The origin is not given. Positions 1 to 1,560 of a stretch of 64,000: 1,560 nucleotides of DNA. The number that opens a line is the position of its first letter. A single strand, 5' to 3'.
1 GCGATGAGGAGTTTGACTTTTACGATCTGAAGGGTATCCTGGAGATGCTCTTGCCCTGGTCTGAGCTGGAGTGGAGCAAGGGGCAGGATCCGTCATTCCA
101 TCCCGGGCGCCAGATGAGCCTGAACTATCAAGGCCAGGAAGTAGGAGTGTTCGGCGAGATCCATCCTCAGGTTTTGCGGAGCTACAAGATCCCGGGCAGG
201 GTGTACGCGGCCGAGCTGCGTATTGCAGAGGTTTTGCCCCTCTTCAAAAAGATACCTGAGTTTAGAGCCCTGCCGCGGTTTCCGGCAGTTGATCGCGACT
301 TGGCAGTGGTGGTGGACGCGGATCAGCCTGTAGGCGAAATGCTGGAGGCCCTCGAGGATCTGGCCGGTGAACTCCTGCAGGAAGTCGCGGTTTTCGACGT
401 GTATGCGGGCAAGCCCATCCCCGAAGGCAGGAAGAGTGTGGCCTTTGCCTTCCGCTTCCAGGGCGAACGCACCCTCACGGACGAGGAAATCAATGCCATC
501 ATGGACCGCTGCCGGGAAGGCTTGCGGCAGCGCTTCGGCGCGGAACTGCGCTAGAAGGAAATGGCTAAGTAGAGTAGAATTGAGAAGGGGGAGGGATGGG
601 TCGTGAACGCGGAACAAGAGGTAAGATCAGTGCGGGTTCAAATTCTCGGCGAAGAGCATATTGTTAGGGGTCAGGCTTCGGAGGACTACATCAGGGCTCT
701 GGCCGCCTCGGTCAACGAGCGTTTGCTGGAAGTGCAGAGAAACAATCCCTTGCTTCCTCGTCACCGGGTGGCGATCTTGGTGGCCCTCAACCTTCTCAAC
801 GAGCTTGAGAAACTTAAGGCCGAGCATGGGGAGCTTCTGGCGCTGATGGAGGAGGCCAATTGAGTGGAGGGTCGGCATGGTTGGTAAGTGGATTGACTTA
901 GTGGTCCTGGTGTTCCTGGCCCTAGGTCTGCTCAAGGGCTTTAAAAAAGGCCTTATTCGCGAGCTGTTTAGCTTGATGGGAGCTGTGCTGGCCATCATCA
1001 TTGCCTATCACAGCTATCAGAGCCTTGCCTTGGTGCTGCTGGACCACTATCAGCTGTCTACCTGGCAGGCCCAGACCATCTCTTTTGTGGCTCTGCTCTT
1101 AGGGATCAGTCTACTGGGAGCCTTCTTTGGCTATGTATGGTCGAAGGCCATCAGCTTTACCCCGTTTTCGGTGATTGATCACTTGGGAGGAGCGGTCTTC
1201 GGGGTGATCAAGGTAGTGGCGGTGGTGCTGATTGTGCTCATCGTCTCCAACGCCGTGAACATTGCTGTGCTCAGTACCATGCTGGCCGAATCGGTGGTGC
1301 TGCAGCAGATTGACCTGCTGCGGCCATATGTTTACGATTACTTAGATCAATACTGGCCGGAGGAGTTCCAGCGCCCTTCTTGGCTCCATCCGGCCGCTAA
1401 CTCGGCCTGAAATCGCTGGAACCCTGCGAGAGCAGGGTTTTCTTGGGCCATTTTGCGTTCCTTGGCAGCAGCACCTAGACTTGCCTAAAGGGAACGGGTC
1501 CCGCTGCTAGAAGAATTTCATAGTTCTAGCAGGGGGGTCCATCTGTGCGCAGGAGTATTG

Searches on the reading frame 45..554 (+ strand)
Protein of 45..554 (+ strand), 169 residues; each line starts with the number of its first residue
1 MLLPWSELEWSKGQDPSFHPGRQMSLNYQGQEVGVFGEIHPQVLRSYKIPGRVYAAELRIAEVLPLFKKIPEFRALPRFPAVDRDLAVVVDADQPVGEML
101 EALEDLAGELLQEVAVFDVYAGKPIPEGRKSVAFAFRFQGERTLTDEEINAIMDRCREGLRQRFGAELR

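Call 28: search_protein_families(library=pfam, proteins=[window:45-554:+], max_evalue=0.00001)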
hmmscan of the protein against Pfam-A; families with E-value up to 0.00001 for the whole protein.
window:45-554:+ (169 aa): 2 families
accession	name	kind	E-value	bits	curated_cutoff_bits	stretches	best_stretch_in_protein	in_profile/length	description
PF03147.19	FDX-ACB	-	3.5e-30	104.7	31.1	1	77-169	1-94/94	Ferredoxin-fold anticodon binding domain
PF17759.6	tRNA_synthFbeta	-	4e-15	56.3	22.4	1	7-59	161-213/214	Phenylalanyl tRNA synthetase beta chain CLM domain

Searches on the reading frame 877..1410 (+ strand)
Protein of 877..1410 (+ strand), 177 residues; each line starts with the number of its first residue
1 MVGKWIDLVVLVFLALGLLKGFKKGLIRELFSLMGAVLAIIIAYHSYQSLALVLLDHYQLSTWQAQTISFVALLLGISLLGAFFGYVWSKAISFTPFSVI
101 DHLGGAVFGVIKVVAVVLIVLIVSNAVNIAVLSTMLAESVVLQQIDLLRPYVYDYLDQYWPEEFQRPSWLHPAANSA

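Call 28: search_protein_families(library=pfam, proteins=[window:877-1410:+], max_evalue=0.00001)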
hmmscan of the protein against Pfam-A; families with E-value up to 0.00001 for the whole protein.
window:877-1410:+ (177 aa): 1 family
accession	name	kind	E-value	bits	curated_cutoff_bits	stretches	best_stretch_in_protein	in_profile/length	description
PF02674.22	Colicin_V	-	1.1e-25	90.7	29.3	1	6-146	1-140/144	Colicin V production protein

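Call 56: find_encoding_contigs(protein=window:877-1410:+, flank=10000, max_places=1)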
Protein window:877-1410:+ (177 aa): 24 contigs read that carry it; 1 place shown.
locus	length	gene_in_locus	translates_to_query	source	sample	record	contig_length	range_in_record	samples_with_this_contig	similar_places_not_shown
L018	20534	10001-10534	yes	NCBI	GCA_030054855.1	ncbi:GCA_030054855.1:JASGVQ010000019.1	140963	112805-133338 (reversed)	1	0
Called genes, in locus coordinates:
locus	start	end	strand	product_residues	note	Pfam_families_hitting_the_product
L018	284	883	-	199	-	PF00163:Ribosomal_S4, PF01479:S4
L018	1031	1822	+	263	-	PF02735:Ku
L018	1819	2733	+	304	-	PF01068:DNA_ligase_A_M, PF04679:DNA_ligase_A_C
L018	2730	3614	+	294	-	PF21686:LigD_Prim-Pol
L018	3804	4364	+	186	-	PF05198:IF3_N, PF00707:IF3_C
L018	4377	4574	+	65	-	PF01632:Ribosomal_L35p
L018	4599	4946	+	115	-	PF00453:Ribosomal_L20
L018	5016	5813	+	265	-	PF22435:MRM3-like_sub_bind, PF08032:SpoU_sub_bind, PF00588:SpoU_methylase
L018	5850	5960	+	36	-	-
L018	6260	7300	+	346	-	PF02912:Phe_tRNA-synt_N, PF01409:tRNA-synt_2d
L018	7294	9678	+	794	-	PF01588:tRNA_bind, PF03483:B3_4, PF03484:B5, PF17759:tRNA_synthFbeta, PF03147:FDX-ACB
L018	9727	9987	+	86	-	PF05164:ZapA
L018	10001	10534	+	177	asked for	PF02674:Colicin_V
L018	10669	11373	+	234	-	PF01520:Amidase_3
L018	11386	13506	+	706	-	PF01136:Peptidase_U32, PF12392:DUF3656, PF01136:Peptidase_U32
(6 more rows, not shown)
